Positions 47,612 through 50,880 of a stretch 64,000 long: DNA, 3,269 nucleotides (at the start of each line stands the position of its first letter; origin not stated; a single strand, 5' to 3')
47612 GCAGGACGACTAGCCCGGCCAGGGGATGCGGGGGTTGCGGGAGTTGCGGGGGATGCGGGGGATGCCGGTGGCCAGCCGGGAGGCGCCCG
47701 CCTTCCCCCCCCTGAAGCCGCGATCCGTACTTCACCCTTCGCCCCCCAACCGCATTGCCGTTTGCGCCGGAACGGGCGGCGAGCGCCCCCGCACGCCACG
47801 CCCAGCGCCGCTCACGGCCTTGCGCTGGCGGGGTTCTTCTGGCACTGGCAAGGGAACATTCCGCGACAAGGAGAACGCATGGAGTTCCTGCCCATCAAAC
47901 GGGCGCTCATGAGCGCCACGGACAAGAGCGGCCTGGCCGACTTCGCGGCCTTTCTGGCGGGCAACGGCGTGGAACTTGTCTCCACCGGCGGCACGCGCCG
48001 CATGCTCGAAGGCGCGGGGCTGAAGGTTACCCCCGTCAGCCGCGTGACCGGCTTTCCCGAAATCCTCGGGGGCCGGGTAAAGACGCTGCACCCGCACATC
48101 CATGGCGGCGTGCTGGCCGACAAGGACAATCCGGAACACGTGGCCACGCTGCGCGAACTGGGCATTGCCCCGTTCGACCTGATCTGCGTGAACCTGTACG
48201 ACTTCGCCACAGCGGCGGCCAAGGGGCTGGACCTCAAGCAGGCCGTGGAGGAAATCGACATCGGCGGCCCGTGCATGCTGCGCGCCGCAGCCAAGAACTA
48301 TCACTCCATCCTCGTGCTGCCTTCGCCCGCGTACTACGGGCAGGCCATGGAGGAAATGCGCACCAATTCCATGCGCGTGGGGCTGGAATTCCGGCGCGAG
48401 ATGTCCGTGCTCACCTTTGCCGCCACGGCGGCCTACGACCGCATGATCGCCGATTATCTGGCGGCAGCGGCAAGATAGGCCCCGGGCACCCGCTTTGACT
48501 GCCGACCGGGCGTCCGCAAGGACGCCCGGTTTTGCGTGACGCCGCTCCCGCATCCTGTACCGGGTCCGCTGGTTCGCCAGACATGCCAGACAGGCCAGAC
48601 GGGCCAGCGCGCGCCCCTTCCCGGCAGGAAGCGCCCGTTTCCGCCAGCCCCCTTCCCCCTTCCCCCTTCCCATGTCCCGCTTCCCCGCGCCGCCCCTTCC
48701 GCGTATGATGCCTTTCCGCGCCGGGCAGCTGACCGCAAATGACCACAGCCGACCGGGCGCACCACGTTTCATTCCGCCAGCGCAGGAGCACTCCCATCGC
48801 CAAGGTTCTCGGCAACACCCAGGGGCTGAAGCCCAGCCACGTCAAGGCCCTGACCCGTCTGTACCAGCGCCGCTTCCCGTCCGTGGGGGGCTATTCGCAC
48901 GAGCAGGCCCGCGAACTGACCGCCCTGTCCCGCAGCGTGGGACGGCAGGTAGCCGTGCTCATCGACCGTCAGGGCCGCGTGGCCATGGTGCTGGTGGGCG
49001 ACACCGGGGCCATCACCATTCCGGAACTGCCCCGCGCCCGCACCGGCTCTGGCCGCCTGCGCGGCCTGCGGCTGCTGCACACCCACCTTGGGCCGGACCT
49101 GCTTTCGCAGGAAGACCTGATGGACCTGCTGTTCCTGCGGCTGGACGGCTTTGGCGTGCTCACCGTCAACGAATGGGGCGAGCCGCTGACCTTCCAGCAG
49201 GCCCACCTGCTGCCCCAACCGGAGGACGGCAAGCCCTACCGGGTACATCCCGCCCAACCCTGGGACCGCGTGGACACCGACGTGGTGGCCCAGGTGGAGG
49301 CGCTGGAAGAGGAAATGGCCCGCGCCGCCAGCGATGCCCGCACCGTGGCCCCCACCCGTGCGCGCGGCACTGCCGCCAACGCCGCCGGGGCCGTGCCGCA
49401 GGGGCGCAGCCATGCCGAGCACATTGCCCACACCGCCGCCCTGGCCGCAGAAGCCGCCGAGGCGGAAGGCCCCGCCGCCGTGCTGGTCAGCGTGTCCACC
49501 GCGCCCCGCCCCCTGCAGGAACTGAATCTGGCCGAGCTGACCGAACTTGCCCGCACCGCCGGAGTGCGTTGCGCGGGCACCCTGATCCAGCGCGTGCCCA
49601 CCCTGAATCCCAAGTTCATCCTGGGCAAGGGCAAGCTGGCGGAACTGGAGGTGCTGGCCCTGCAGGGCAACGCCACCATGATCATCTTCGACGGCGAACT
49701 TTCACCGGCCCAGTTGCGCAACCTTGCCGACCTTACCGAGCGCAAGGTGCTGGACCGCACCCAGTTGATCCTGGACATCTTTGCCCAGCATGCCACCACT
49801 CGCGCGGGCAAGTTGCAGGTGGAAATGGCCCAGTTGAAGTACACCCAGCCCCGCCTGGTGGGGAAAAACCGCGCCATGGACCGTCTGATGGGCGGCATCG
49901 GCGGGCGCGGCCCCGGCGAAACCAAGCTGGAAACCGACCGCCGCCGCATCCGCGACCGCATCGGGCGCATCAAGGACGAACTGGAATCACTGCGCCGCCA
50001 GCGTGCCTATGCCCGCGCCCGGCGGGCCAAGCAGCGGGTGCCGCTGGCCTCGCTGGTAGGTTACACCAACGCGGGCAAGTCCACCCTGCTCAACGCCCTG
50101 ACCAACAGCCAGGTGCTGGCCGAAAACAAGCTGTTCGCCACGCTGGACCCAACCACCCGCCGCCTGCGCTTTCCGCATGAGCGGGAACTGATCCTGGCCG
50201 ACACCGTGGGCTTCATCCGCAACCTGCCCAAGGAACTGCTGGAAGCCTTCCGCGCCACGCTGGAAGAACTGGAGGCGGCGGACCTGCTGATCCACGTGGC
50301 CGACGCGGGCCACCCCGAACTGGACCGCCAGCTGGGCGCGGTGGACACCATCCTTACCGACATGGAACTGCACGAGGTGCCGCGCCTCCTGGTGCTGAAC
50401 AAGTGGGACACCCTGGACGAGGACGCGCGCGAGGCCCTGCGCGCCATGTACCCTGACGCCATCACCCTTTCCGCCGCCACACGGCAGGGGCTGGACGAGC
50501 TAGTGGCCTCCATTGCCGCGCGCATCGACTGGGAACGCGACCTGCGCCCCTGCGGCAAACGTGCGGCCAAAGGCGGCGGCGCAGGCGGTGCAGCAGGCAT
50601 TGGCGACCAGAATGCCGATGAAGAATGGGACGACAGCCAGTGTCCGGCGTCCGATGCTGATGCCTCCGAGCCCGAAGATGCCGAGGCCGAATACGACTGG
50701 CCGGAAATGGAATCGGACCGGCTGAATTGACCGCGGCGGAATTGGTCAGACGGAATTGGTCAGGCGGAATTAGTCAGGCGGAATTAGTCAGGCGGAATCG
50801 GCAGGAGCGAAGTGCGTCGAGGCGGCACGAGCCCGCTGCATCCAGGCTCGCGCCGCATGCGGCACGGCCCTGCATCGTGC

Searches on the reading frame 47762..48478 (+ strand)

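Call 12: search_protein_families(library=ncbifam, proteins=[window:47762-48478:+], max_evalue=0.00001)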
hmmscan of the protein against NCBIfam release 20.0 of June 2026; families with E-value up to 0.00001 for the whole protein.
window:47762-48478:+ (238 aa): 2 families
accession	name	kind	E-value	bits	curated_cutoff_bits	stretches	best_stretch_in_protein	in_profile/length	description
NF002049.0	PRK00881.1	equivalog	1.6e-72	245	402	1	44-236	4-196/510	bifunctional phosphoribosylaminoimidazolecarboxamide formyltransferase/IMP cyclohydrolase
TIGR00355.1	purH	equivalog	3.8e-65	220.7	528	1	46-235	1-189/511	bifunctional phosphoribosylaminoimidazolecarboxamide formyltransferase/IMP cyclohydrolase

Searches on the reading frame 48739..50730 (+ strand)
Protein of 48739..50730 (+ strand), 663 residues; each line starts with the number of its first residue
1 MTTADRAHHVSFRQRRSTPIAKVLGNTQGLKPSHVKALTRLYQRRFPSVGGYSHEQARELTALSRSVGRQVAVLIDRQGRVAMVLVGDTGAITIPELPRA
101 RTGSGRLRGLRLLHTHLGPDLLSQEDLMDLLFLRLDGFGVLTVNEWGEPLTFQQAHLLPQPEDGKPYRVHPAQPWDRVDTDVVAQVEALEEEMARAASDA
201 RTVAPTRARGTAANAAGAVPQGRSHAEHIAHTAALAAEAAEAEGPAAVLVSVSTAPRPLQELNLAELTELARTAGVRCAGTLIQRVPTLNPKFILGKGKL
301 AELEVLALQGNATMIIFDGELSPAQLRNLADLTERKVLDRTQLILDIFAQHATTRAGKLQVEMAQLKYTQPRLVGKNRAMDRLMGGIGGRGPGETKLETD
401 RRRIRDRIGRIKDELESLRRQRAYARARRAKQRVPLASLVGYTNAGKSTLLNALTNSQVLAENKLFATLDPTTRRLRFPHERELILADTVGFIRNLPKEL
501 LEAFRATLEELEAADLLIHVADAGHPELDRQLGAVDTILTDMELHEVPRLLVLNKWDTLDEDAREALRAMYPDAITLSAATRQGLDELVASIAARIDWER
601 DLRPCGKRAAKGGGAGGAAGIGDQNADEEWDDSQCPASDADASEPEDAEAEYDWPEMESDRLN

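Call 12: search_protein_families(library=ncbifam, proteins=[window:48739-50730:+], max_evalue=0.00001)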
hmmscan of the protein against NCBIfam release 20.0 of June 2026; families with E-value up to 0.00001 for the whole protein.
window:48739-50730:+ (663 aa): 19 families
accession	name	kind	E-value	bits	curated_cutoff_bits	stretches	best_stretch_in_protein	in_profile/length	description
TIGR03156.1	GTP_HflX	equivalog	1.5e-136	455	216.75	1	247-595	2-350/351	GTPase HflX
NF008280.0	PRK11058.1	equivalog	5.4e-97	325.3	441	1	244-596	8-361/426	ribosome rescue GTPase HflX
TIGR02729.1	Obg_CgtA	equivalog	9.9e-16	57.6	280.25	1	438-595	161-327/329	Obg family GTPase CgtA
NF008956.1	PRK12299.1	equivalog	1e-15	57.5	300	1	438-596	162-325/327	GTPase ObgE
NF000908.1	PRK00089.1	equivalog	1.1e-14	54.5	237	1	435-596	4-167/291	GTPase Era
NF008955.0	PRK12297.1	equivalog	8.1e-14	51.3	406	1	438-597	163-329/429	GTPase ObgE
TIGR03594.1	GTPase_EngA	equivalog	8.5e-14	51.4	306.7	1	435-593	176-343/432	ribosome biogenesis GTPase Der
TIGR03918.1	GTP_HydF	equivalog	5.2e-12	45.3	325.55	1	438-597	11-168/392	[FeFe] hydrogenase H-cluster maturation GTPase HydF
NF003661.0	PRK05291.1-3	equivalog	7.8e-11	42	380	1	401-596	186-370/448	tRNA uridine-5-carboxymethylaminomethyl(34) synthesis GTPase MnmE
TIGR00231.1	small_GTP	domain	1.6e-10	41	42.5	1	439-590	8-160/164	GTP-binding protein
NF007071.0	PRK09518.1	equivalog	9.5e-10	37.6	953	1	429-569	442-578/706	bifunctional cytidylate kinase/GTPase Der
TIGR00450.1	mnmE_trmE_thdF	equivalog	5.4e-09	35.6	252.6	1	399-597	177-368/446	tRNA uridine-5-carboxymethylaminomethyl(34) synthesis GTPase MnmE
TIGR03596.1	GTPase_YlqF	equivalog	7.6e-09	35.3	208.2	0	407-491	90-172/276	ribosome biogenesis GTPase YlqF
NF008954.1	PRK12296.1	equivalog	2.5e-08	32.8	377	1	438-604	163-347/470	GTPase ObgE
NF002828.0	PRK03003.1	equivalog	5.8e-08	31.7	631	1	420-568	202-346/477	ribosome biogenesis GTPase Der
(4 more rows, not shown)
